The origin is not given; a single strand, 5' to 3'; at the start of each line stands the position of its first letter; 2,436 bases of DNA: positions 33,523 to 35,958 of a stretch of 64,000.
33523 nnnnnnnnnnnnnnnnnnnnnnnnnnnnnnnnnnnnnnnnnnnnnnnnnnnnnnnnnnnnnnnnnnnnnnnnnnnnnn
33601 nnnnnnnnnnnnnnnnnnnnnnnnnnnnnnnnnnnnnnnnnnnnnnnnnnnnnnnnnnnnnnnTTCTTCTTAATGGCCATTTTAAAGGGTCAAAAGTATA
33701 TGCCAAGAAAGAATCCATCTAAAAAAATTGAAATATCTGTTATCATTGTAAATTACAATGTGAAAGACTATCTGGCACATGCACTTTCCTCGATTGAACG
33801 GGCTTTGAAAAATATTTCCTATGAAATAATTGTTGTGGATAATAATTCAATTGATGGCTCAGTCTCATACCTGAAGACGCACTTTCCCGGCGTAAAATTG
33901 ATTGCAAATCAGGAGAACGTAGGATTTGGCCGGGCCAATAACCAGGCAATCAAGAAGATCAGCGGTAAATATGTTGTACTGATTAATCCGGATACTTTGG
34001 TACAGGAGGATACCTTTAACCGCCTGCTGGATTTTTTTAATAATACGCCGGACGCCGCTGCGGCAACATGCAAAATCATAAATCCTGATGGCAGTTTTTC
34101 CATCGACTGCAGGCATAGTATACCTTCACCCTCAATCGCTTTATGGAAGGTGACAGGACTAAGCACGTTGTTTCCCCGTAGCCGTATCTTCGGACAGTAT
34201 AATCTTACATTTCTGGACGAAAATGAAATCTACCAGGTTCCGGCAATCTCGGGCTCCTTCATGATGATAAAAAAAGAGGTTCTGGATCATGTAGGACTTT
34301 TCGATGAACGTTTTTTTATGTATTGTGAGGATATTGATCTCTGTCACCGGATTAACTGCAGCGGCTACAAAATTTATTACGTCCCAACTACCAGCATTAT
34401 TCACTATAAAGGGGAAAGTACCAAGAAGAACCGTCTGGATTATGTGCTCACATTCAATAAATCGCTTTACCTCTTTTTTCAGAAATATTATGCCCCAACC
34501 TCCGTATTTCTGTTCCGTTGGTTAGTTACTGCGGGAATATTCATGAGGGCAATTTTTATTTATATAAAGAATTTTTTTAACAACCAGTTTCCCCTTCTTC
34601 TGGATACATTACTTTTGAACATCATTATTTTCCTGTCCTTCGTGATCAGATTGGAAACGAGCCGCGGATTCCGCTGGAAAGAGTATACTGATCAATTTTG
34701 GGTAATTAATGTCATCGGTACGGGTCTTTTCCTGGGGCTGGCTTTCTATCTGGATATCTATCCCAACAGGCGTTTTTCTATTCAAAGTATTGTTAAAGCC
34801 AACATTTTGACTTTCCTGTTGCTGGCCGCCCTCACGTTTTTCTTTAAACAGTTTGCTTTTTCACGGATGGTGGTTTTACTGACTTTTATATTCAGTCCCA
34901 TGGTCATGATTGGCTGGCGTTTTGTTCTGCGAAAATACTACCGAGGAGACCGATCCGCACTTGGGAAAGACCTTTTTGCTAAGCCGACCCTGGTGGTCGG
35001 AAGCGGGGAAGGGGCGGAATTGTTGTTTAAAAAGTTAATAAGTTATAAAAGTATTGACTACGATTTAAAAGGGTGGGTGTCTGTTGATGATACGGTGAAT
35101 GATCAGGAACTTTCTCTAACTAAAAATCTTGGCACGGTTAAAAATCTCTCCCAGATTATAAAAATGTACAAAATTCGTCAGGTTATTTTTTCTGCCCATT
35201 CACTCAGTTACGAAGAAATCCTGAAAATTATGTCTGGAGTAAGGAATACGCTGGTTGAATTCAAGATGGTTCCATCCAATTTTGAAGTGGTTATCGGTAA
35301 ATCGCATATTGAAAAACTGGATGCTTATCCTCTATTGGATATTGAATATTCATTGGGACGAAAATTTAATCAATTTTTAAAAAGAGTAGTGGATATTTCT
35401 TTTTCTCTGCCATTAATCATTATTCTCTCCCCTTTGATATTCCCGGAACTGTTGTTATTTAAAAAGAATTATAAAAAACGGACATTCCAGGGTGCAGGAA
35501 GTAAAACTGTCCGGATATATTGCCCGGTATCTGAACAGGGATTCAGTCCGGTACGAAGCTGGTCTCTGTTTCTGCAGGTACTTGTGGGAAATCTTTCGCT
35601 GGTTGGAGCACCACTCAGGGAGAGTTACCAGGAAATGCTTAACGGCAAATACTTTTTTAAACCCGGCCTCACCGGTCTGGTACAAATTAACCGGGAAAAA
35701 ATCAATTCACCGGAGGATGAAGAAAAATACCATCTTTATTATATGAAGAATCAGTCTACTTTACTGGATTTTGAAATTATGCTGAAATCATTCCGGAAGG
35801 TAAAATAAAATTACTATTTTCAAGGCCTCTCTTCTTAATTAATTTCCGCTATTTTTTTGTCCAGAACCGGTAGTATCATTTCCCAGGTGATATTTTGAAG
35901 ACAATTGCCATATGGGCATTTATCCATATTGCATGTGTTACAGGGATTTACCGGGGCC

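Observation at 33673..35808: A second, adjacent fusion joins a GT2 glycosyltransferase to a WbaP-like scaffold with eroded PGT motifs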

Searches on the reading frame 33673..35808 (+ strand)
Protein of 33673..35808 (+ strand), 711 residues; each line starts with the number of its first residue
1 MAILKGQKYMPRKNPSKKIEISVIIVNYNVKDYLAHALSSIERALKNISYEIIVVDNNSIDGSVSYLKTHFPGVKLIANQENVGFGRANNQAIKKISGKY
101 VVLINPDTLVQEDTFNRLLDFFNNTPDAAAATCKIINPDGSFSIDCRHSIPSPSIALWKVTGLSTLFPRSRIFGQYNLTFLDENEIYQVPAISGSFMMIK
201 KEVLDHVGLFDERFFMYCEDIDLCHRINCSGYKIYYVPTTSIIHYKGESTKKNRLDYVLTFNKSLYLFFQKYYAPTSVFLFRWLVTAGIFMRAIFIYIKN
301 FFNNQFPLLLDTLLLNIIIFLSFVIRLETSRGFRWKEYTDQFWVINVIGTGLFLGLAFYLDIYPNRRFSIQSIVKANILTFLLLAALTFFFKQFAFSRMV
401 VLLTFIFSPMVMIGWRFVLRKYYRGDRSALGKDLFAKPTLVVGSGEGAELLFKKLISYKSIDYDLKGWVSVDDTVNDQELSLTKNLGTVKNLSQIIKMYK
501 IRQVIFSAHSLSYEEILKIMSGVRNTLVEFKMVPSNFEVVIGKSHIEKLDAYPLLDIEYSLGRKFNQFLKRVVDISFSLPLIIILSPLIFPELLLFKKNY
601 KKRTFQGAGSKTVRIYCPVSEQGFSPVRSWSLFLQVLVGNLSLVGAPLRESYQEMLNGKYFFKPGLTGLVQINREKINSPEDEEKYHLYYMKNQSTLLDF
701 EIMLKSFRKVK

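Call 3: search_protein_families(library=pfam, proteins=[window:33673-35808:+], max_evalue=1)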
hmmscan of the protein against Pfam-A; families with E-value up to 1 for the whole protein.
window:33673-35808:+ (711 aa): 10 families
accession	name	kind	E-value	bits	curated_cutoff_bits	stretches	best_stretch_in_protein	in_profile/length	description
PF00535.33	Glycos_transf_2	-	4.6e-25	88.9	23.3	1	22-206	1-166/168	Glycosyl transferase family 2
PF13641.12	Glyco_tranf_2_3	-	3.1e-20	73.6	27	1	21-251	3-218/230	Glycosyltransferase like family 2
PF02397.22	Bac_transf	-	1e-14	54.9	27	1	633-710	94-177/179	Bacterial sugar transferase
PF13727.12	CoA_binding_3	-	1.8e-13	51.3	25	1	363-534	11-175/175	CoA-binding domain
PF10111.15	Glyco_tranf_2_2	-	3.5e-07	30.4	27.3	2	33-120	14-104/276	Glycosyltransferase like family 2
PF13632.12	Glyco_trans_2_3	-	4.1e-06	27.2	27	2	191-309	71-183/198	Glycosyl transferase family group 2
PF13712.12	Glyco_tranf_2_5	-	3.2e-05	24.2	27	1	182-249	128-194/210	Glycosyltransferase like family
PF02709.20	Glyco_transf_7C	-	0.017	15.2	23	1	187-239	14-67/78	N-terminal domain of galactosyltransferase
PF13506.12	Glyco_transf_21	-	0.037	13.9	21.7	1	185-240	95-150/174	Glycosyl transferase family 21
PF13704.12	Glyco_tranf_2_4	-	0.047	14.6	27.5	1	49-97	19-66/98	Glycosyl transferase family 2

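Call 4: search_protein_families(library=ncbifam, proteins=[window:33673-35808:+], max_evalue=1)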
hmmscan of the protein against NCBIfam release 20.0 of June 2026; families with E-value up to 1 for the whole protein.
window:33673-35808:+ (711 aa): 34 families (the best 25 are shown)
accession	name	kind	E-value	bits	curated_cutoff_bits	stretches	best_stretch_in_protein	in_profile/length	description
TIGR03025.1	EPS_sugtrans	subfamily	2.7e-49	168.6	295.55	2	309-590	1-278/445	exopolysaccharide biosynthesis polyprenyl glycosylphosphotransferase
TIGR03023.1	WcaJ_sugtrans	equivalog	1.2e-39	136.9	410.75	2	310-589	2-282/453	undecaprenyl-phosphate glucose phosphotransferase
TIGR03022.1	WbaP_sugtrans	subfamily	4.4e-23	82.2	403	2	310-594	4-283/456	undecaprenyl-phosphate galactose phosphotransferase WbaP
TIGR03013.1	EpsB_2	subfamily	1.6e-17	63.8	393.35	2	316-591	12-276/443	TIGR03013 family XrtA/PEP-CTERM system glycosyltransferase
TIGR03937.1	PgaC_IcaA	equivalog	5.2e-16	58.6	422.3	2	15-133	41-161/407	poly-beta-1,6-N-acetyl-D-glucosamine synthase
NF041875.1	EPS_EpsD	equivalog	2.6e-15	56.6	370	2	21-124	1-106/325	exopolysaccharide biosynthesis glycosyltransferase EpsD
TIGR01556.1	rhamnosyltran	subfamily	2.6e-14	53.1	200.55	1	38-254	10-210/281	rhamnosyltransferase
NF007482.0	PRK10073.1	equivalog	4.2e-14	52.3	423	1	17-133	4-120/334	glycosyltransferase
NF038302.1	EPS_HpsE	equivalog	1.9e-13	50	300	1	19-135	1-124/307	hormogonium polysaccharide biosynthesis glycosyltransferase HpsE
TIGR03111.1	glyc2_xrt_Gpos1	hypoth_equivalog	1.2e-12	47.4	363.95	1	3-228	32-249/439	TIGR03111 family XrtG-associated glycosyltransferase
NF038299.1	EPS_HpsN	equivalog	5.4e-12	45.3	425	1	20-265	2-246/317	hormogonium polysaccharide biosynthesis glycosyltransferase HpsN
TIGR03965.1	mycofact_glyco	equivalog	8.8e-12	44.6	280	2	189-245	226-281/467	mycofactocin biosynthesis glycosyltransferase MftF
NF007518.0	PRK10124.1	equivalog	4.5e-11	42.1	684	2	370-590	81-294/464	undecaprenyl-phosphate glucose phosphotransferase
TIGR04283.1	glyco_like_mftF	equivalog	6.6e-11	42.2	182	2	21-130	1-104/221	TIGR04283 family arsenosugar biosynthesis glycosyltransferase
NF047683.1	TeichurnBiosyTuaG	equivalog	6.2e-10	39.1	400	1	17-140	4-130/252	teichuronic acid biosynthesis protein TuaG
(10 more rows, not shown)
